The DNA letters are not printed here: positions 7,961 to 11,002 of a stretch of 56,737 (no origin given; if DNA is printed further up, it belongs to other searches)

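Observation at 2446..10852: TonB receptor - secreted SnoaL - TonB receptor - (SnoaL)2-DUF3604: candidate uncharacterised uptake and periplasmic processing module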

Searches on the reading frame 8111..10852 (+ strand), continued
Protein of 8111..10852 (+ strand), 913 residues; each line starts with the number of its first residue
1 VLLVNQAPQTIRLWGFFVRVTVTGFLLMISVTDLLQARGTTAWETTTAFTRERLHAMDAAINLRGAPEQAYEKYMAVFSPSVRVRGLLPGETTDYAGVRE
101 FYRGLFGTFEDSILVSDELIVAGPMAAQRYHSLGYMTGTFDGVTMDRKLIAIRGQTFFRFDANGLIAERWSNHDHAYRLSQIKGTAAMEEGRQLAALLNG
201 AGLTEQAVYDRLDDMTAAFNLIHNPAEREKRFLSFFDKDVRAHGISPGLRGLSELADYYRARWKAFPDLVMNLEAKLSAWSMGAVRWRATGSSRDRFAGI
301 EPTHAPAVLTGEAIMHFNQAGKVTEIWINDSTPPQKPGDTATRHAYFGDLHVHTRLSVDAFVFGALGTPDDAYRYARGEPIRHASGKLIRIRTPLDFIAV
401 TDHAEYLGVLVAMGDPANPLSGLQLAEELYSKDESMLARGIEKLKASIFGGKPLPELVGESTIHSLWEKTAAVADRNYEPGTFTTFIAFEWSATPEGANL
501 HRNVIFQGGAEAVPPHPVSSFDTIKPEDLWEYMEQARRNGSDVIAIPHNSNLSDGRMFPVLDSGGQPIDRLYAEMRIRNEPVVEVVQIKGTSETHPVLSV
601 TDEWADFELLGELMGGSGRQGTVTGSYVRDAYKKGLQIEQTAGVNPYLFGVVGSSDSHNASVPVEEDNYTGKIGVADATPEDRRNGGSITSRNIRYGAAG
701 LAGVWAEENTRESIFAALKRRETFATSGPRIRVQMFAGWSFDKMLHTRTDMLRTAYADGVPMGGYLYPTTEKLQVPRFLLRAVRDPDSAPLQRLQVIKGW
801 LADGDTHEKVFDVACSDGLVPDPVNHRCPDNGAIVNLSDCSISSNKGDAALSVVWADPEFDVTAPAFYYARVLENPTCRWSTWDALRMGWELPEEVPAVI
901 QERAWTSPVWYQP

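Call 22: find_related_loci(query=A1, collection=genome_contigs, flank=10000)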
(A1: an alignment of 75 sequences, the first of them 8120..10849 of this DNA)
Query A1 (910 aa) in genome_contigs; peptide patterns used: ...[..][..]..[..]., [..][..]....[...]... (x = any residue, [..] = any of these).
600 stretches matched a pattern (row limit reached: there are more); 581 encode a relative of the query (tblastn E <= 1e-3); the best 80 are kept; 80 distinct loci.
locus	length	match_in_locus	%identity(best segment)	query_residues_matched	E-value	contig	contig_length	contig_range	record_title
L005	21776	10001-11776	52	323-910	0e+0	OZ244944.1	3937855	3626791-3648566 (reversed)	MAG: Sediminihaliea sp. isolate b37e8fa2-d710-4dac-ae71-24a8c2793751 genome assembly, chromosome: 1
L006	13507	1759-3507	51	340-910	0e+0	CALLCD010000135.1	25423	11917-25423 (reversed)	MAG: uncultured Hyphomonadaceae bacterium isolate H2_Bin_Bin_110_1_1 genome assembly, contig: c_000000505630, whole geno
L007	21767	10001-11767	50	328-910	0e+0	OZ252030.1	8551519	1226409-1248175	MAG: Bryobacterales bacterium isolate 59e43249-5fc4-4363-b2bc-67a86b10f1a4 genome assembly, chromosome: 1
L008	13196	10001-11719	50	340-910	0e+0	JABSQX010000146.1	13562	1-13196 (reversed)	MAG: Myxococcales bacterium isolate DT_71 DT-Myxococcota-3_scaffold_147, whole genome shotgun sequence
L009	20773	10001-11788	49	333-910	4e-178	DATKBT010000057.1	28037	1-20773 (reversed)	MAG TPA_asm: Thermoanaerobaculia bacterium isolate SMAG_U14427 k141_315319, whole genome shotgun sequence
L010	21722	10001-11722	52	340-910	1e-177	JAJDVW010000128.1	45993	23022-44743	MAG: Pseudomonadales bacterium isolate jk18x22bins.7 k141_535095, whole genome shotgun sequence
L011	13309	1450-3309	45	322-908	7e-178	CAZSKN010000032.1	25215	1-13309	MAG TPA_asm: uncultured Caulobacterales bacterium isolate SRP065251_co1_46 genome assembly, contig: NODE_1338_length_252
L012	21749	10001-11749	50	334-910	5e-177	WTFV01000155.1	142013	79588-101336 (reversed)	MAG: Acidobacteria bacterium isolate CO36386bin_12 NODE_72_length_142013_cov_21.245270, whole genome shotgun sequence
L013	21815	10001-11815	48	323-910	2e-176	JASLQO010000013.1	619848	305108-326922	MAG: Pseudomonadales bacterium isolate Arabian11_MAG_9 c_000000757508, whole genome shotgun sequence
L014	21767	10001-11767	50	333-910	1e-176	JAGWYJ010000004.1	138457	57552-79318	MAG: Alphaproteobacteria bacterium isolate REEB488 contig-150_110, whole genome shotgun sequence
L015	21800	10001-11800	49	326-910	1e-176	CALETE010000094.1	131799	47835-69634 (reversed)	MAG TPA_asm: uncultured Alphaproteobacteria bacterium isolate SRR6231140_bin.10_CONCOCT_v1.1_MAG genome assembly, contig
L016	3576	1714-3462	49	333-910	0e+0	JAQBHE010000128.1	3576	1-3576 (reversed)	MAG: Holophagae bacterium isolate MAG_452_bin-34 452_bin-34_ctg-128, whole genome shotgun sequence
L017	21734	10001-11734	51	337-910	1e-175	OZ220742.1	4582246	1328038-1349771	MAG: Thermoanaerobaculia bacterium isolate 0db66e92-d31a-4200-8262-fff8455c21c0 genome assembly, chromosome: 1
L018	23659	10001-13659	49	332-910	2e-175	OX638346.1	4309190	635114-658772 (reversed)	MAG: uncultured Pseudomonadales bacterium isolate d827bc71-510b-42c7-8643-a16607f70ddf genome assembly, chromosome: 1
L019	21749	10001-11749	48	328-910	3e-174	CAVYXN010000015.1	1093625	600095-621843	MAG: uncultured Acidobacteriota bacterium isolate MFD05705.bin.1.184 genome assembly, contig: contig_8470, whole genome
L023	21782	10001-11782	47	330-910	9e-174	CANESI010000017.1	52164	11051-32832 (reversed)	MAG: Caulobacteraceae bacterium isolate CE-Jul18-90 genome assembly, contig: CE-Jul18-C231, whole genome shotgun sequenc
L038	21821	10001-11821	48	340-910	3e-171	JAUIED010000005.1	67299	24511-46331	MAG: Gammaproteobacteria bacterium isolate 8_bin.20 NODE_583_length_67299_cov_1.184318, whole genome shotgun sequence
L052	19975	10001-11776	48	332-910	2e-168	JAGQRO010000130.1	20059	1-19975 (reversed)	MAG: Hyphomonas sp. isolate HKST-UBA05 2010_82916, whole genome shotgun sequence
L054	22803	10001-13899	46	333-910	3e-168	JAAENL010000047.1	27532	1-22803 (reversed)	MAG: Halieaceae bacterium isolate Bse_31 BseG_CONTIG268652, whole genome shotgun sequence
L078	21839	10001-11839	45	333-909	7e-162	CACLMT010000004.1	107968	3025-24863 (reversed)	MAG: uncultured SAR86 cluster bacterium isolate AG-464-M18 genome assembly, contig: AG-464-M18_NODE_4, whole genome shot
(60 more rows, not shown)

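Call 29: search_protein_families(library=pfam, proteins=[L019:13163-14164:+, L052:11795-12658:+, L023:15192-16748:-, L054:13943-15397:+, L038:3-854:+, L078:2672-3355:+], max_evalue=0.001)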
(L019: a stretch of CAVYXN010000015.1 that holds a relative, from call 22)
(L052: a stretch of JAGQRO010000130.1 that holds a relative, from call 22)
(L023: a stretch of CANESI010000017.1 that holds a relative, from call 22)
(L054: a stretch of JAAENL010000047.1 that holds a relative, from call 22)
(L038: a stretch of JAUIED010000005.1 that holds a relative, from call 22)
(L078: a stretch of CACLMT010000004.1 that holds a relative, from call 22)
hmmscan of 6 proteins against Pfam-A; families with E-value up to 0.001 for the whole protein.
L019:13163-14164:+ (333 aa): 2 families
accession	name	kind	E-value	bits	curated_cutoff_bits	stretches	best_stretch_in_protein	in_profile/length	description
PF13795.12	HupE_UreJ_2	-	6e-41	140.2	24.5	1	149-300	1-154/156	HupE / UreJ protein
PF04955.18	HupE_UreJ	-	7.4e-06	26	23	1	148-286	20-150/179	HupE / UreJ protein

L052:11795-12658:+ (287 aa): 1 family
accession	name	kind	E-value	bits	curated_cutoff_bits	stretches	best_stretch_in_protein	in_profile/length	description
PF13145.12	Rotamase_2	-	1.4e-17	65.1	27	1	123-250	1-120/121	PPIC-type PPIASE domain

L023:15192-16748:- (518 aa): 3 families
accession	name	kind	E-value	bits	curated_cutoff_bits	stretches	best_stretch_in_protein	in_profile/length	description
PF00884.28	Sulfatase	-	3e-59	201.2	25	1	47-388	1-300/301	Sulfatase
PF16347.10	SGSH_C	-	2.4e-07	31.5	29.3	1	345-460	8-132/154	N-sulphoglucosamine sulphohydrolase, C-terminal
PF01663.27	Phosphodiest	-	3.4e-07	30.6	23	0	250-291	179-220/342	Type I phosphodiesterase / nucleotide pyrophosphatase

L054:13943-15397:+ (484 aa): 8 families
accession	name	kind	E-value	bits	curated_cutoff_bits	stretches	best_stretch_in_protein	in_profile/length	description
PF00743.25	FMO-like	-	1.1e-16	60.9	22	1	78-216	80-219/532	Flavin-binding monooxygenase-like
PF13738.12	Pyr_redox_3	-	1.6e-09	37.9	30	1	11-214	1-198/305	Pyridine nucleotide-disulphide oxidoreductase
PF01266.30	DAO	-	2.2e-07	31.2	27.9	0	9-47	1-42/353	FAD dependent oxidoreductase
PF13450.12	NAD_binding_8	-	3e-07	31.1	21.9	1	12-62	1-49/68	NAD(P)-binding Rossmann-like domain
PF07992.20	Pyr_redox_2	-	1.1e-05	25.5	26.1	0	9-216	2-178/291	Pyridine nucleotide-disulphide oxidoreductase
PF13434.12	Lys_Orn_oxgnase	-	1.7e-05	24.5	21.3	1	96-204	107-212/339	L-lysine 6-monooxygenase/L-ornithine 5-monooxygenase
PF01946.23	Thi4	-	3.4e-05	23.6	26.2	1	5-48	15-58/235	Thi4 family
PF13454.12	NAD_binding_9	-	0.00094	19.6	21.8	0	314-347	120-153/155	FAD-NAD(P)-binding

L038:3-854:+ (283 aa): 4 families
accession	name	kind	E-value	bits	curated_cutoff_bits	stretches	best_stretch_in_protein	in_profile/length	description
PF00106.31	adh_short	-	3.5e-43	147.8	26.6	1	2-185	1-187/195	short chain dehydrogenase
PF13561.12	adh_short_C2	-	4.6e-33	115.2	27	1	10-185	5-181/236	Enoyl-(Acyl carrier protein) reductase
PF08659.16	KR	-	4.5e-22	79.3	22.6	1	4-168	3-169/180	KR domain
PF01370.27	Epimerase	-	2.2e-05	24.4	20.9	1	4-185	1-182/240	NAD dependent epimerase/dehydratase family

L078:2672-3355:+ (227 aa): 4 families
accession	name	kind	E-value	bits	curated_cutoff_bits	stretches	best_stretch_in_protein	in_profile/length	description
PF02798.26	GST_N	-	1.5e-15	57.7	20.9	1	3-77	4-76/76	Glutathione S-transferase, N-terminal domain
PF13409.12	GST_N_2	-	2.4e-12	47.7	25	1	10-77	3-69/70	Glutathione S-transferase, N-terminal domain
PF13417.12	GST_N_3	-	6.8e-08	33.2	22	1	4-79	1-71/75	Glutathione S-transferase, N-terminal domain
PF00043.30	GST_C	-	1.6e-07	31.9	20.7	1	115-192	11-93/93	Glutathione S-transferase, C-terminal domain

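Call 30: search_solved_structures(query=A1, max_evalue=10, show_alignments=3)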
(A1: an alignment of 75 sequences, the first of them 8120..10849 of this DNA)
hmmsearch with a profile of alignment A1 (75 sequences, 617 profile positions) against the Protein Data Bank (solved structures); distinct sequences matched with E-value up to 10: 1.
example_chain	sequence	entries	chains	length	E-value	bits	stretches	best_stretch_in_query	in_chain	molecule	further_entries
5tgt_A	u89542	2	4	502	2.5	9.5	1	91-150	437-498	Glutamate--tRNA ligase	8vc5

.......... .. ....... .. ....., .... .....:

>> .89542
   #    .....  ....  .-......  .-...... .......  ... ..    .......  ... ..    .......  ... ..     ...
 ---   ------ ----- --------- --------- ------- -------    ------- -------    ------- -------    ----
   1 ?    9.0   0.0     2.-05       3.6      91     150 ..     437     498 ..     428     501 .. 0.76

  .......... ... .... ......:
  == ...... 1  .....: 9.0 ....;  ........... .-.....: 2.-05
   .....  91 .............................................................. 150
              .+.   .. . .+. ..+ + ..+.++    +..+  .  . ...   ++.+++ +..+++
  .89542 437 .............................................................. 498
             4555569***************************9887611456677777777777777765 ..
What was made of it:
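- On PHP superfamily metal-dependent phosphoesterase: No PDB sequence hit with a 75-sequence profile (call 30).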

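Call 31: search_protein_families(library=ncbifam, proteins=[window:8120-10852:+, L019:13163-14164:+, L052:11795-12658:+], max_evalue=0.001)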
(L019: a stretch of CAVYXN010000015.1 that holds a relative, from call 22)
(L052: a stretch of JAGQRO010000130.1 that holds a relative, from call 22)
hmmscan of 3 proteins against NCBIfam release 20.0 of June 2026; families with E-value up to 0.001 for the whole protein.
window:8120-10852:+ (910 aa): 1 family
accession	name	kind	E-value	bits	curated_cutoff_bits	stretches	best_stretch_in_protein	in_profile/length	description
TIGR02096.1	TIGR02096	subfamily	2.6e-05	24.6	97.1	0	92-173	41-122/129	ketosteroid isomerase-related protein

L019:13163-14164:+ (333 aa): 0 families

L052:11795-12658:+ (287 aa): 0 families

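Call 35: predict_structure(alignment_id=A1)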
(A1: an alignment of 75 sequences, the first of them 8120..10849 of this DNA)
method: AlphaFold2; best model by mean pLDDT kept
length: 910 residues; sequences in the alignment: 75
mean_pLDDT: 77.6   pTM: 0.68
mean pLDDT of the five models: 77.6, 76.2, 75.8, 74.7, 74.7
residues with pLDDT >= 90: 526; 70-90: 49; 50-70: 135; < 50: 200
segments of 3 or more residues with pLDDT < 50: 1-7, 103-154, 156-163, 165-189, 191-200, 216-219, 240-244, 259-313, 318-320, 322-333
pLDDT, mean of each block of 10 residues (from residue 1): 45 70 58 56 57 54 57 55 50 58 45 38 34 35 38 45 45 40 45 46 52 50 64 56 49 52 42 34 30 33 34 49 47 61 98 95 97 98 96 98 96 95 96 94 93 91 96 98 98 92 97 96 97 96 95 95 96 98 87 96 91 81 97 96 98 95 93 94 84 92 98 98 96 97 97 97 89 97 96 98 97 97 97 97 97 97 98 97 97 96 98
secondary structure, 60 per line:
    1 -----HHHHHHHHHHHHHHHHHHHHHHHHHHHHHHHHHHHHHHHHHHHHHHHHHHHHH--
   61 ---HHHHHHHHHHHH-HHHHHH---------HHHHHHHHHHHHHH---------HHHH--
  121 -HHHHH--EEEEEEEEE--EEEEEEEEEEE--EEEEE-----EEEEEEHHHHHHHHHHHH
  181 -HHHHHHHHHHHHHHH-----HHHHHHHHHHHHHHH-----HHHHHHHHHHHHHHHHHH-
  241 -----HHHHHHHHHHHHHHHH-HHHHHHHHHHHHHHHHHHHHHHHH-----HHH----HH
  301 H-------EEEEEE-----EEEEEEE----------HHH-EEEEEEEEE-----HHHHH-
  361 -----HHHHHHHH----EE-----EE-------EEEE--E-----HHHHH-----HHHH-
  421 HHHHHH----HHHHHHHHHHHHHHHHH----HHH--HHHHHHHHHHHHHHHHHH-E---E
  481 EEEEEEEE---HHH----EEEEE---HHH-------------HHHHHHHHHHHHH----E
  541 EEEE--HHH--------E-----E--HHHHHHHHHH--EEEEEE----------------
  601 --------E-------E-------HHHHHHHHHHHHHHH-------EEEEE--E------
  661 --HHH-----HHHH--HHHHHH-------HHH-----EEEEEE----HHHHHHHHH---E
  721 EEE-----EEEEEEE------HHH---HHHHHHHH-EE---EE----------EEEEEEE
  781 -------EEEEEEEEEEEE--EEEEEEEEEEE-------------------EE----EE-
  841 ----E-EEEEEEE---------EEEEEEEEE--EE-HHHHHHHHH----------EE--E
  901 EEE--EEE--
elements in order (helices of 4 or more, strands of 3 or more residues): H6-58 H64-75 H77-82 H92-105 H115-118 H122-126 E129-137 E140-150 E153-157 E163-168 H169-180 H182-196 H202-216 H222-239 H246-261 H263-286 E309-314 E320-326 E341-349 H355-359 H366-373 E394-397 H406-410 H416-419 H421-426 H431-447 H457-474 E480-488 E499-503 H523-535 E540-544 H567-576 E579-584 H625-639 E647-651 H671-674 H677-682 E698-703 H708-716 E720-723 E729-735 H748-755 E774-780 E788-799 E802-812 E847-853 E863-871 H877-885 E900-903 E906-908
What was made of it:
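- Checked: All but D356 follow, or close, successive predicted beta-strands (call 35).
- Tried and rejected: First AlphaFold run: the SnoaL half was unusable (pLDDT 30-60, only 5 informative rows; call 35).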

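Call 38: fold_search(model_id=the predicted structure, library=pdb)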
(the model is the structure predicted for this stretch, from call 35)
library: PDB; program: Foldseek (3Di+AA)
matches with E <= 10: 1110; with E <= 0.001: 2
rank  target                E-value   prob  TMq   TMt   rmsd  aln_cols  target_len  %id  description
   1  3e38_A                1.7e-07  1.00  0.20  0.45  13.9       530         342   10  CRYSTAL STRUCTURE OF A TWO-DOMAIN PROTEIN CONTAINING PREDICTED PHP-LIKE METAL-DEPENDENT PHOSPHOESTERASE (BVU_3505) FRO (released 2008-10-07)
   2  3e38_B                2.7e-07  1.00  0.21  0.46  12.1       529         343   10  CRYSTAL STRUCTURE OF A TWO-DOMAIN PROTEIN CONTAINING PREDICTED PHP-LIKE METAL-DEPENDENT PHOSPHOESTERASE (BVU_3505) FRO (released 2008-10-07)
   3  7ug9                  1.4e-03  1.00  0.13  0.46  10.6       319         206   12  Crystal structure of RNase AM PHP domain (released 2022-08-31)
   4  7mjo_C                1.3e-02  0.60  0.08  0.18   7.6       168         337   10  Vascular KATP channel: Kir6.1 SUR2B quatrefoil-like conformation 1 (released 2021-10-13)
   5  4f38_B                2.0e-02  0.63  0.08  0.31  10.8       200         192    6  Crystal structure of geranylgeranylated RhoA in complex with RhoGDI in its active GPPNHP-bound form (released 2012-05-23)
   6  2jhx_A                2.2e-02  0.63  0.08  0.39  11.2       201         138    6  CRYSTAL STRUCTURE OF RHOGDI E155H, E157H MUTANT (released 2007-05-08)
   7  2wlj_A                2.5e-02  0.51  0.08  0.21   7.8       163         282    6  Potassium channel from Magnetospirillum magnetotacticum (released 2010-06-09)
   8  7mjp_A                2.9e-02  0.44  0.08  0.17   7.4       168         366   11  Vascular KATP channel: Kir6.1 SUR2B propeller-like conformation 2 (released 2021-10-13)
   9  9odx                  3.1e-02  0.75  0.10  0.36   6.6       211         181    7  Structure of Unc119B in complex with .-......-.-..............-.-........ (released 2025-09-03)
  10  7ok6_AAA              3.1e-02  0.63  0.09  0.35   7.8       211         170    7  Crystal structure of UNC119B in complex with LCK peptide (released 2021-06-09)
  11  6om2_A                3.1e-02  0.16  0.08  0.10  16.9       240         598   12  Crystal structure of atypical integrin alphaV beta8 with proTGF-beta1 ligand peptide (released 2019-12-11)
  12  9gkg_E                3.2e-02  0.69  0.10  0.37   6.6       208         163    6  Crystal structure of UNC119 in complex with Squarunkin A (released 2025-01-15)
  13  9nem_F                3.4e-02  0.77  0.10  0.38   7.7       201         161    6  Structure of Unc119-Farnesylated peptide complex (released 2025-09-03)
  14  9nem_E                3.4e-02  0.66  0.09  0.37   7.2       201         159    6  Structure of Unc119-Farnesylated peptide complex (released 2025-09-03)
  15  7mit_A                3.4e-02  0.44  0.08  0.18   7.2       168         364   10  Vascular KATP channel: Kir6.1 SUR2B propeller-like conformation 1 (released 2021-10-13)
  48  3o0f                  5.3e-02  0.51  0.13  0.35  15.6       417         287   11  Crystal structure of a putative metal-dependent phosphoesterase (BAD_1165) from bifidobacterium adolescentis atcc 15703  (released 2010-08-25)
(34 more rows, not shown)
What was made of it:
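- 9137..10852 (+): Fusion protein, C-terminal part: DUF3604 domain (residues about 340-910), a PHP-like metal-dependent hydrolase with a C-terminal beta-sandwich and four near-invariant Cys. Foldseek best hits: 3e38 PHP-like phosphoesterase E 1.7e-7, 7ug9 RNase AM PHP domain E 1.4e-3 (call 38).
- On PHP superfamily metal-dependent phosphoesterase: Foldseek on a model with pLDDT above 90: 3e38 E 1.7e-7, 7ug9 E 1.4e-3, 3o0f E 0.05, probabilities 0.5-1.0 (calls 35, 38).
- Closest known: PHP-superfamily phosphoesterases. Same: Best fold matches (call 38).
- The C-terminal beta-sandwich of DUF3604 weakly resembles the lipid-binding RhoGDI and UNC119 folds, E 0.02-0.05 (call 38).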
